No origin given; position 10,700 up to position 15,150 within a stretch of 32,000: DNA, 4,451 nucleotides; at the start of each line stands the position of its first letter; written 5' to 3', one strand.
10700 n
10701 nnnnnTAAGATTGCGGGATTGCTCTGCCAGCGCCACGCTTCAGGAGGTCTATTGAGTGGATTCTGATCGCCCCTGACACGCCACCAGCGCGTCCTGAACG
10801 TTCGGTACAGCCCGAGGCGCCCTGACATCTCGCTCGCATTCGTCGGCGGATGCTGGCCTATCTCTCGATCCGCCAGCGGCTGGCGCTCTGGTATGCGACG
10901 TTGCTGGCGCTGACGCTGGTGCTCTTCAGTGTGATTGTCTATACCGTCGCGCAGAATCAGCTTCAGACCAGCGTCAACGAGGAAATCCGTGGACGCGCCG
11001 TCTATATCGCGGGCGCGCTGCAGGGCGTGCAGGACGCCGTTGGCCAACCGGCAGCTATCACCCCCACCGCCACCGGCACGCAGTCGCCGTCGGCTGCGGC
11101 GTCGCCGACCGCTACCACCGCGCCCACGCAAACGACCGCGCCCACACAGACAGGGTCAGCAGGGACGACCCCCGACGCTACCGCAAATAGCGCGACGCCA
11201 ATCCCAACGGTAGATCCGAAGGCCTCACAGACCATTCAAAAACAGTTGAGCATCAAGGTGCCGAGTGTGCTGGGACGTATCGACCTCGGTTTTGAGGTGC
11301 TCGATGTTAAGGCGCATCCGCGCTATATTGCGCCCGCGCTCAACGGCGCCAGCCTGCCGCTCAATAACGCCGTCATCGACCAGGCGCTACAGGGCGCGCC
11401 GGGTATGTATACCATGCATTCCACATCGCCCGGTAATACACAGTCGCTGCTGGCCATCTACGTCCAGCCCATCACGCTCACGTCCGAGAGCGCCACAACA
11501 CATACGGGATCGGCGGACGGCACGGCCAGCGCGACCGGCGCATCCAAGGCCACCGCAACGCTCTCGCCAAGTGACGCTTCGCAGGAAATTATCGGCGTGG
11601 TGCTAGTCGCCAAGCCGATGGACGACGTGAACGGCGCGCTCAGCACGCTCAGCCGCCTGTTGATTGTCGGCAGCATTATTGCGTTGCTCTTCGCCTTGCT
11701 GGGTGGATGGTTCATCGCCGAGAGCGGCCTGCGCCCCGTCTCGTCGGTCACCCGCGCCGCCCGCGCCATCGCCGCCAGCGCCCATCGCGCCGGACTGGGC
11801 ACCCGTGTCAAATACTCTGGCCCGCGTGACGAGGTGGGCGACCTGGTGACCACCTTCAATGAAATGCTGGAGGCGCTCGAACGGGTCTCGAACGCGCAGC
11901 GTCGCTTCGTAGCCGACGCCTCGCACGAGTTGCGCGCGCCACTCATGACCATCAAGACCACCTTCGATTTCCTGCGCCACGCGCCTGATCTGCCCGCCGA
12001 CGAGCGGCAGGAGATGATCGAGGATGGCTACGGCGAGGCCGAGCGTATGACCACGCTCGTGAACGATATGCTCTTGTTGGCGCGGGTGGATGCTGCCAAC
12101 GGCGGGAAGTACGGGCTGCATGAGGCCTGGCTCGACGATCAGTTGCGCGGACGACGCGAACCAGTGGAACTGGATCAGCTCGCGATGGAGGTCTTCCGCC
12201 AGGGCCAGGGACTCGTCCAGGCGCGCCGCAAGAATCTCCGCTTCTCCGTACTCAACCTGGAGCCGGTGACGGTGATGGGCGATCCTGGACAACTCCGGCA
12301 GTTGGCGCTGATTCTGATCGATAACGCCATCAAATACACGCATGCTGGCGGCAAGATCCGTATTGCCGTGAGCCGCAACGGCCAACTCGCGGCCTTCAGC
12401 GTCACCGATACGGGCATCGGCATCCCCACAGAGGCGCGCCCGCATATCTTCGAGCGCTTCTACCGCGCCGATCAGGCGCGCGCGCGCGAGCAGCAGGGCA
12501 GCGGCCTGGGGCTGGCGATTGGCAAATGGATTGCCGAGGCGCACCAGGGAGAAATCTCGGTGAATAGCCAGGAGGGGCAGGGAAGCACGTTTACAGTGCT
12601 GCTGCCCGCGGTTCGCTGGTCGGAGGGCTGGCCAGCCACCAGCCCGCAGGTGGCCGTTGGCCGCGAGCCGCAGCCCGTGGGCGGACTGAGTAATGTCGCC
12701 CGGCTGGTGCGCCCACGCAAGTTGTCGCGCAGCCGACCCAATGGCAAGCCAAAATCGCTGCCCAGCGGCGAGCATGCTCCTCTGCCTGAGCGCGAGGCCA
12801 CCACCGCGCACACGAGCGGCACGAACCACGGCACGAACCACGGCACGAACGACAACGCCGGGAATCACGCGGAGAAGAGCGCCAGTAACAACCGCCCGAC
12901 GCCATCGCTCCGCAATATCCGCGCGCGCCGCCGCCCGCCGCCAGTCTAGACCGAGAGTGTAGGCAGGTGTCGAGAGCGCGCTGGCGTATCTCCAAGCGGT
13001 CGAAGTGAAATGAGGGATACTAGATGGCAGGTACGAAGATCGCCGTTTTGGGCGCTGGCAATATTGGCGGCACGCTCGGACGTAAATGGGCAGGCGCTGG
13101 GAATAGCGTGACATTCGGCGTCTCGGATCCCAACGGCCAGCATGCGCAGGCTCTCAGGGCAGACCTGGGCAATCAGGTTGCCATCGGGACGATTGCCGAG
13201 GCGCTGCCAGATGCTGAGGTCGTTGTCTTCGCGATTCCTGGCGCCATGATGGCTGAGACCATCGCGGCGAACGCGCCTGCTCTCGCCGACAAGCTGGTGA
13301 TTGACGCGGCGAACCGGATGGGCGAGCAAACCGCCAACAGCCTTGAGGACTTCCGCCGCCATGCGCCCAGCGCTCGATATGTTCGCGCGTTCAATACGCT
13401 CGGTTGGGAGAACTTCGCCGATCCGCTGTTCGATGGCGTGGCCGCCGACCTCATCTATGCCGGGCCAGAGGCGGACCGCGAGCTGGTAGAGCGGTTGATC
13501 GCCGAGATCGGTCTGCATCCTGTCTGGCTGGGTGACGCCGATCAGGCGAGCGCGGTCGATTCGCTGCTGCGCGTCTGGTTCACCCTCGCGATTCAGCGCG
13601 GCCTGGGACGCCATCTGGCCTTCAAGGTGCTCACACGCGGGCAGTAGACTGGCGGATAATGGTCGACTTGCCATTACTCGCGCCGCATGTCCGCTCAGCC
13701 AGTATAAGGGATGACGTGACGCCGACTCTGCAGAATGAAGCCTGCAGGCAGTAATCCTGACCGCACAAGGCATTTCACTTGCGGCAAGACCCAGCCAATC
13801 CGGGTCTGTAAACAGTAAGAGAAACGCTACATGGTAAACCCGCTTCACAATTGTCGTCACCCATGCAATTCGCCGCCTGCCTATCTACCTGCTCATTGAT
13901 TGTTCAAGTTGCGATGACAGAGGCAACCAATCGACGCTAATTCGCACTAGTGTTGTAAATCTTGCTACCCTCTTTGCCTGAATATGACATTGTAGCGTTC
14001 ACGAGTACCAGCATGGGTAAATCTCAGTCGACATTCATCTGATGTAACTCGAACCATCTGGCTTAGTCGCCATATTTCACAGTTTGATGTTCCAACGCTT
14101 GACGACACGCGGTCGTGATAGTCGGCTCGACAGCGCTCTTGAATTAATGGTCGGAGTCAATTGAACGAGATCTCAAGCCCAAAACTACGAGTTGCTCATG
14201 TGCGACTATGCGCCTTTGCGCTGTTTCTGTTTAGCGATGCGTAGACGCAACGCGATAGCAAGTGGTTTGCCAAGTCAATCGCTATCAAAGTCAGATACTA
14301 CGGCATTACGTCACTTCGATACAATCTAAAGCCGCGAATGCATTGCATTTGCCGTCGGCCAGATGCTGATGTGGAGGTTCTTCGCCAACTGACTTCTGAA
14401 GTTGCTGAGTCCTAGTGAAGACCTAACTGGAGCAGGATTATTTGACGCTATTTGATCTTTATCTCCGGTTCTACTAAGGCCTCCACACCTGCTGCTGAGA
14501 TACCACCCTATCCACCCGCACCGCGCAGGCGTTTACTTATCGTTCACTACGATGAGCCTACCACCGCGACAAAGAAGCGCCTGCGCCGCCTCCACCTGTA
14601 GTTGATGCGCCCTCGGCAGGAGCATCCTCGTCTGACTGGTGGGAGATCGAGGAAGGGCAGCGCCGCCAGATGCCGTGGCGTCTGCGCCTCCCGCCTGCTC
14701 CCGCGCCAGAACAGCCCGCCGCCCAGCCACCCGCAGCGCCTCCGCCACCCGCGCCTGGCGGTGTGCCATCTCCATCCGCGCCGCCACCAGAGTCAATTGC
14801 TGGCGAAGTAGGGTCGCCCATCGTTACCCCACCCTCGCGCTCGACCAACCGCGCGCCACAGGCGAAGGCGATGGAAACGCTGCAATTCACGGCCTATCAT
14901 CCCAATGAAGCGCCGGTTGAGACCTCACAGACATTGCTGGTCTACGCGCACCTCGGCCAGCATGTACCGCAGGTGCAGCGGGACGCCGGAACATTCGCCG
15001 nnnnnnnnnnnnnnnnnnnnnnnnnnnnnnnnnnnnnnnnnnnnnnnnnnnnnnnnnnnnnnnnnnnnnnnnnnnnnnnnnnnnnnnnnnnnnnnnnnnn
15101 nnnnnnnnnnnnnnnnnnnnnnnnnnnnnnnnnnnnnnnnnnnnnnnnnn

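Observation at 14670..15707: Solitary TIR-domain protein with an unrecognised sensor-like N-terminal domain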

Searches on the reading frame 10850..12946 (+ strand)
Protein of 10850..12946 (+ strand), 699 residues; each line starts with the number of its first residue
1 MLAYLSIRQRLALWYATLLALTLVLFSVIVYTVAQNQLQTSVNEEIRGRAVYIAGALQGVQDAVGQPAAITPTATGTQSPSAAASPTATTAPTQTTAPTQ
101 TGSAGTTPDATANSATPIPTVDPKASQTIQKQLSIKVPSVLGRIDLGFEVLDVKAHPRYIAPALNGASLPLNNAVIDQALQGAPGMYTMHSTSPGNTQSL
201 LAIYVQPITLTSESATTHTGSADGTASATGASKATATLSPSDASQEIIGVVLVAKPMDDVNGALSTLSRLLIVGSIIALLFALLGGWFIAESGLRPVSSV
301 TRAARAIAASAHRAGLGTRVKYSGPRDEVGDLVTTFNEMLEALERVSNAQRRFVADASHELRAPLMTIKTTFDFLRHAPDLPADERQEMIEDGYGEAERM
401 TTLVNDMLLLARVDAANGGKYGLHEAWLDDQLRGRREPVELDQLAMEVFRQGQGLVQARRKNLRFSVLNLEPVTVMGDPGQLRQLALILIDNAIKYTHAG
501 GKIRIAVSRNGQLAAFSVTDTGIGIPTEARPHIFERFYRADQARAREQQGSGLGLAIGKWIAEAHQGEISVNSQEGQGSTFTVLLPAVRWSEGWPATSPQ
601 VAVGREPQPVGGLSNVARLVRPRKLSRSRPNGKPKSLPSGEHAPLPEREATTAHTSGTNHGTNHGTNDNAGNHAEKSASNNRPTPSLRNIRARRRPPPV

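Call 6: search_protein_families(library=pfam, proteins=[window:10850-12946:+], max_evalue=0.001)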
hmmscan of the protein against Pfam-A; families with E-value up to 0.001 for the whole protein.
window:10850-12946:+ (699 aa): 3 families
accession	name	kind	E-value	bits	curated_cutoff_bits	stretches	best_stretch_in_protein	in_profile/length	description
PF02518.31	HATPase_c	-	2.7e-29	102.3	26.4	1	477-587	1-109/111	Histidine kinase-, DNA gyrase B-, and HSP90-like ATPase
PF00512.31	HisKA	-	1.5e-14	54.2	26.9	1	349-415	1-65/66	His Kinase A (phospho-acceptor) domain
PF00672.30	HAMP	-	6.8e-09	36.4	25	1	289-344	2-52/53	HAMP domain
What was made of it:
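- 9977..12949 (+): Upstream co-oriented two-component pair: OmpR-type regulator 9977-10708 and HAMP histidine kinase 10850-12949. Pfam (call 6).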

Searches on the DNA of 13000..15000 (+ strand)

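Call 24: search_rna_families(source=window, start=13000, end=15000, threshold=evalue, max_evalue=1)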
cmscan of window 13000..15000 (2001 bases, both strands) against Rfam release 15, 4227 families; matches with E-value up to 1: 0.
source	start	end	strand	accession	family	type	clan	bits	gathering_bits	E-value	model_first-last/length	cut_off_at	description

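Call 79: search_dna_similar(query=window:13674-14606:+, collection=plasmids, mode=distant, max_rows=8)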
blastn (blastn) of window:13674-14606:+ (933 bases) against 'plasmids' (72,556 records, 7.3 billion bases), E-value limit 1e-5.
No match.

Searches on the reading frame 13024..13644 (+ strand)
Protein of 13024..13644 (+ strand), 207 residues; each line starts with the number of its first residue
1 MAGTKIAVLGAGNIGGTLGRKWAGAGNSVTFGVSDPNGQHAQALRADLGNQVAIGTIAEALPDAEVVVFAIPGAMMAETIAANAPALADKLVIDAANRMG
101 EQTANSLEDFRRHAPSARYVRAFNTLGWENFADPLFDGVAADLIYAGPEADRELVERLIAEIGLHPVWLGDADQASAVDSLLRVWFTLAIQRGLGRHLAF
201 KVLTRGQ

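Call 6: search_protein_families(library=pfam, proteins=[window:13024-13644:+], max_evalue=0.001)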
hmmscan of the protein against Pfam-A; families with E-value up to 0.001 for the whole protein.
window:13024-13644:+ (207 aa): 4 families
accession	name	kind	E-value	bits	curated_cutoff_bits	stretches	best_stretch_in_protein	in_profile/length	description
PF03807.23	F420_oxidored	-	2.8e-15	57.1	21.6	1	5-97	1-93/94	NADP oxidoreductase coenzyme F420-dependent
PF01210.29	NAD_Gly3P_dh_N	-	0.00035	21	23.1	0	5-92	1-98/158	NAD-dependent glycerol-3-phosphate dehydrogenase N-terminus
PF07991.19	KARI_N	-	0.00065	19.7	20.6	1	2-82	3-79/165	Acetohydroxy acid isomeroreductase, NADPH-binding domain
PF02558.23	ApbA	-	0.00071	19.7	22.2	0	6-93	1-97/150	Ketopantoate reductase PanE/ApbA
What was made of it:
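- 13024..13647 (+): F420-type NADP oxidoreductase gene between the kinase and the TIR gene; native to this sub-lineage. Pfam F420_oxidored (call 6).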
